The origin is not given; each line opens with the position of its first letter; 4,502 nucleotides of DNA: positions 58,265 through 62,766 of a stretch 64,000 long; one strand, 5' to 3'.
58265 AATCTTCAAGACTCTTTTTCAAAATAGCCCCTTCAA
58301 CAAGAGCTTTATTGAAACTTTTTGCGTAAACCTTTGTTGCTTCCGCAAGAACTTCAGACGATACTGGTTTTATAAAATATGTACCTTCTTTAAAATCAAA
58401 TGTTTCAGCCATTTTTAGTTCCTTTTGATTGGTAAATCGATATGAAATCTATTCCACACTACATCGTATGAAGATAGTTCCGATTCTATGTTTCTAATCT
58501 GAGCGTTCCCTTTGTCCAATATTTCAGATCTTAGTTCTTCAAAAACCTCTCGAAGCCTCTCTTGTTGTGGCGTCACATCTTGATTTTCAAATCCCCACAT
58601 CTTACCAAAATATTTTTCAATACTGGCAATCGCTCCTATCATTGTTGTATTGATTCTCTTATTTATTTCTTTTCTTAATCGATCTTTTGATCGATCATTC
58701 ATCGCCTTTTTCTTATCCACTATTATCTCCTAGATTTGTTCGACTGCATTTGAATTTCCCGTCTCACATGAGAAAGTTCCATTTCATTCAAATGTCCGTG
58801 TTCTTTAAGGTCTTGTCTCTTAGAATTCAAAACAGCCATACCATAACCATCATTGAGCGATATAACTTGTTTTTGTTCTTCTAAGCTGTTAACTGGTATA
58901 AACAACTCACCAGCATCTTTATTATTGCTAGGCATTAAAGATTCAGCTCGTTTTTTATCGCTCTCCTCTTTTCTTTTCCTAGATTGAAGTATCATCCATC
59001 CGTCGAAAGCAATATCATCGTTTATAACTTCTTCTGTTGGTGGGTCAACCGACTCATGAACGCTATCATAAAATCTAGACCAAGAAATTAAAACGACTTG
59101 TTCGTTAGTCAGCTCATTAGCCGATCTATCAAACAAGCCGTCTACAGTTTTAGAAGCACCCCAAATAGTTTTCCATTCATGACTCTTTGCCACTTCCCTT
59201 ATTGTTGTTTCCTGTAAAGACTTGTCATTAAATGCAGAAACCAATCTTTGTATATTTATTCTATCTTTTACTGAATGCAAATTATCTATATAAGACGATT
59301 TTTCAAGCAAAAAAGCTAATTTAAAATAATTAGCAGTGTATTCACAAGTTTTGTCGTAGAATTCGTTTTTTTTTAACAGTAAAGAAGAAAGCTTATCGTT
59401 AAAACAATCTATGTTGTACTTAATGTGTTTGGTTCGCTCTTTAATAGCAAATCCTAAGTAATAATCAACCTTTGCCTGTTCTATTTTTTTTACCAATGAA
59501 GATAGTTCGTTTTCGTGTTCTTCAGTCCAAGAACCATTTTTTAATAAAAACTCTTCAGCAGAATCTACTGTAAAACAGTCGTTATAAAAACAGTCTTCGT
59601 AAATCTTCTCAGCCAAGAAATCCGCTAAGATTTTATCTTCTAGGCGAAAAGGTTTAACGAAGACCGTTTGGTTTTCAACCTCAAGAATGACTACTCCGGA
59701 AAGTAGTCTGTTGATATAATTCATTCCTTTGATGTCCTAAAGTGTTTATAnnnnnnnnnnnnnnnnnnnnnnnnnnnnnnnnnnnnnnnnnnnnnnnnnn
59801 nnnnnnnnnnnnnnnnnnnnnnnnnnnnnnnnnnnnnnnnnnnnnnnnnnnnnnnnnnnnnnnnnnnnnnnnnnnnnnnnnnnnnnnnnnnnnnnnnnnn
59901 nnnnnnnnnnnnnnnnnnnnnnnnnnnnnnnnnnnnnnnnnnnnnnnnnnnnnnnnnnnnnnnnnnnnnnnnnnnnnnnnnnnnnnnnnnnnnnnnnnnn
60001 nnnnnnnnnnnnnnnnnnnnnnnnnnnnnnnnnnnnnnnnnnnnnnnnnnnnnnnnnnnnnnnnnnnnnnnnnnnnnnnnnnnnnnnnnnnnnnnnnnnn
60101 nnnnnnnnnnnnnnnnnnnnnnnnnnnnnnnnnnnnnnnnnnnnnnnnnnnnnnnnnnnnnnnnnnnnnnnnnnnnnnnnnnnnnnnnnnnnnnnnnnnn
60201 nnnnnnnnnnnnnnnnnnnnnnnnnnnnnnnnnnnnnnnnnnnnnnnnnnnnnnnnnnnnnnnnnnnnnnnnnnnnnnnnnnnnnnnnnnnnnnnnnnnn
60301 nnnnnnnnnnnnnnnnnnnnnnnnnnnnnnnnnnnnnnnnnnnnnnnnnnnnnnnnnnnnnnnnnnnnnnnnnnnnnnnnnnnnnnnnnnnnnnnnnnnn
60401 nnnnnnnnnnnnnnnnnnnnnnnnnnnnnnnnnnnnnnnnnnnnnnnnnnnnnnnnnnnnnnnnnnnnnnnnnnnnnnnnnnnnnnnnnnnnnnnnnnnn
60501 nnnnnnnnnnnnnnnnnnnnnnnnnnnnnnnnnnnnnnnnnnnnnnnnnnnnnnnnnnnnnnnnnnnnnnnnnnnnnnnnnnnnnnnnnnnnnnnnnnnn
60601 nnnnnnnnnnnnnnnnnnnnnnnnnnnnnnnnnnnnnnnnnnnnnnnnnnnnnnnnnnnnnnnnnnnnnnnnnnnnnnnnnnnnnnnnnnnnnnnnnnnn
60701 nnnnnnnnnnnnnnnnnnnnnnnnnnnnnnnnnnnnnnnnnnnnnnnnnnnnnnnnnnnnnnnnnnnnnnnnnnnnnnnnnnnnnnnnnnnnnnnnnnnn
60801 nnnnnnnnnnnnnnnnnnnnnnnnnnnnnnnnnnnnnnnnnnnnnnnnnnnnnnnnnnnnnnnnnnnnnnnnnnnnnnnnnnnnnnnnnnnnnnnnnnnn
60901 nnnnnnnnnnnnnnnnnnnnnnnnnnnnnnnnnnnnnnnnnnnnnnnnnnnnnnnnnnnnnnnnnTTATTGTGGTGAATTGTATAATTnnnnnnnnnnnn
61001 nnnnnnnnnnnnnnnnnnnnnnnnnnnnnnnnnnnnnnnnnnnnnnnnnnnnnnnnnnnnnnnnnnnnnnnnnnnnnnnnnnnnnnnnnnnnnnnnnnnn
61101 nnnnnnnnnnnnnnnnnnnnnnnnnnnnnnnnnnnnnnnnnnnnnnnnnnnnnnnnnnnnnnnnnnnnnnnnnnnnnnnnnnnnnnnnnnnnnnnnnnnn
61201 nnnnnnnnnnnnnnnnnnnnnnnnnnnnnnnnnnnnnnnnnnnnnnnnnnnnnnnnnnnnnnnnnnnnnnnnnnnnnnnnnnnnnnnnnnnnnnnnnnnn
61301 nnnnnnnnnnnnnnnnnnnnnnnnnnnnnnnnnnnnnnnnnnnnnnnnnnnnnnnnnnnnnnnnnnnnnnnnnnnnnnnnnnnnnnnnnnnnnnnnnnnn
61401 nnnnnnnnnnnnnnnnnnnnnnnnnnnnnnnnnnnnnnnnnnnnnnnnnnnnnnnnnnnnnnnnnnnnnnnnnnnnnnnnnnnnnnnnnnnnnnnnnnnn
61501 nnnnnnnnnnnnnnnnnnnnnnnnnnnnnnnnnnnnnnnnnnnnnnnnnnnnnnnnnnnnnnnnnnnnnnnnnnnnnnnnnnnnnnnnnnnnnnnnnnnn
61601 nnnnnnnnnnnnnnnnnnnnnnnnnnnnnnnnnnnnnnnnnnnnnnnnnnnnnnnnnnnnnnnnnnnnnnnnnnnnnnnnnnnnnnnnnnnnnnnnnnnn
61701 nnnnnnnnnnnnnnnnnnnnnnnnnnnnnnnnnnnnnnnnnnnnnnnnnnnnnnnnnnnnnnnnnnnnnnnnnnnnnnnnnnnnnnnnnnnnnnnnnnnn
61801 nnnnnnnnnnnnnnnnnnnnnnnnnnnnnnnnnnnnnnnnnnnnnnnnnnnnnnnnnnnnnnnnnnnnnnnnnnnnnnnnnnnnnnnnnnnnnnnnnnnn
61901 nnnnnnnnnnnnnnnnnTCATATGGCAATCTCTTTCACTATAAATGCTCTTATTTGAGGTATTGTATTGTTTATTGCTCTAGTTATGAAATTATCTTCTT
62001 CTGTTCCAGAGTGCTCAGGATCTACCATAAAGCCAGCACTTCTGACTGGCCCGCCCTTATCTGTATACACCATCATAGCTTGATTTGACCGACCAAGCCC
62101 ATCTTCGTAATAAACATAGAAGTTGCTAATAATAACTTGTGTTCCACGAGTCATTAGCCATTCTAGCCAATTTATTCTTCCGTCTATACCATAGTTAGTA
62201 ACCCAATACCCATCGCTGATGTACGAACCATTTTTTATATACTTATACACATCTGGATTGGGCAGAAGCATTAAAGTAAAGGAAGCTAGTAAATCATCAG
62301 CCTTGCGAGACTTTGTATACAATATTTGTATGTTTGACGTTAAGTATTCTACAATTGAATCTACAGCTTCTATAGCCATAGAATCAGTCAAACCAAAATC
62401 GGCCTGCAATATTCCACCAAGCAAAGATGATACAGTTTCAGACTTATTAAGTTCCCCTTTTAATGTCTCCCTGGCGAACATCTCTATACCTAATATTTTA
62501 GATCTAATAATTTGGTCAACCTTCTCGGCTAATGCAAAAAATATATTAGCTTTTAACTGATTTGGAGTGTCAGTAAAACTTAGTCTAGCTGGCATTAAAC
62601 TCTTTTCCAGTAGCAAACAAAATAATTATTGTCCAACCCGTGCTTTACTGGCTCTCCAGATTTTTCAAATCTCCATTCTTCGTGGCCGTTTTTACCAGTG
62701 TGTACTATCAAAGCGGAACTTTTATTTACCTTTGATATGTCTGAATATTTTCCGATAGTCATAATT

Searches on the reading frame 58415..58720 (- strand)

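Call 10: search_protein_families(library=phrogs, proteins=[window:58415-58720:-], max_evalue=0.001)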
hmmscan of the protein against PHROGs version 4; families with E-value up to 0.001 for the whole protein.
window:58415-58720:- (101 aa): 0 families

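Call 49: search_protein_families(library=pfam, proteins=[window:58415-58720:-], max_evalue=0.1)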
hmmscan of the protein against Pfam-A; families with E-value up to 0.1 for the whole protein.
window:58415-58720:- (101 aa): 2 families
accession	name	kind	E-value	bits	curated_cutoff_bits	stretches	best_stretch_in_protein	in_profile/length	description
PF18490.6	tRNA_bind_4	-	0.03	14.6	25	1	46-95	12-62/162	tRNA-binding domain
PF03748.19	FliL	-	0.064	14.2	24.6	0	7-29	62-83/103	Flagellar basal body-associated protein FliL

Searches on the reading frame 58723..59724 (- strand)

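Call 10: search_protein_families(library=phrogs, proteins=[window:58723-59724:-], max_evalue=0.001)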
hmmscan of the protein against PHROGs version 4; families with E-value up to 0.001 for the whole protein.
window:58723-59724:- (333 aa): 0 families

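Call 49: search_protein_families(library=pfam, proteins=[window:58723-59724:-], max_evalue=0.1)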
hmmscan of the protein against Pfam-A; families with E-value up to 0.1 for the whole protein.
window:58723-59724:- (333 aa): 1 family
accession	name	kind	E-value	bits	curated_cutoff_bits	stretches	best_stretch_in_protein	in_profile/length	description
PF02903.20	Alpha-amylase_N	-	0.052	14.2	23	1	63-139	44-119/120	Alpha amylase, N-terminal ig-like domain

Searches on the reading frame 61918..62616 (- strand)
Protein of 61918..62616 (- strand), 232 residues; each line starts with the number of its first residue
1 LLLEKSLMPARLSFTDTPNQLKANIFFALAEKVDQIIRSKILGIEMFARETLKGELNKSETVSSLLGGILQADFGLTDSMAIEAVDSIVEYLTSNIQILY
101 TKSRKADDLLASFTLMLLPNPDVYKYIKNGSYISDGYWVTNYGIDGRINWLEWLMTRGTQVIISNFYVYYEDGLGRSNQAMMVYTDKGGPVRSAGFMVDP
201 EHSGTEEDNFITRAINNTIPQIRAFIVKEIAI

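Call 10: search_protein_families(library=phrogs, proteins=[window:61918-62616:-], max_evalue=0.001)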
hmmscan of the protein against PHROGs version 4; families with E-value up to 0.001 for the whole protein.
window:61918-62616:- (232 aa): 0 families

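Call 49: search_protein_families(library=pfam, proteins=[window:61918-62616:-], max_evalue=0.1)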
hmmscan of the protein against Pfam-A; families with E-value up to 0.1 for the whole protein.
window:61918-62616:- (232 aa): 1 family
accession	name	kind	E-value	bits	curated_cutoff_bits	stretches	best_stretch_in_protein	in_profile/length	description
PF21516.2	YqeH-like_C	-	0.0084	17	27.7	1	87-164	3-80/95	YqeH-like, C-terminal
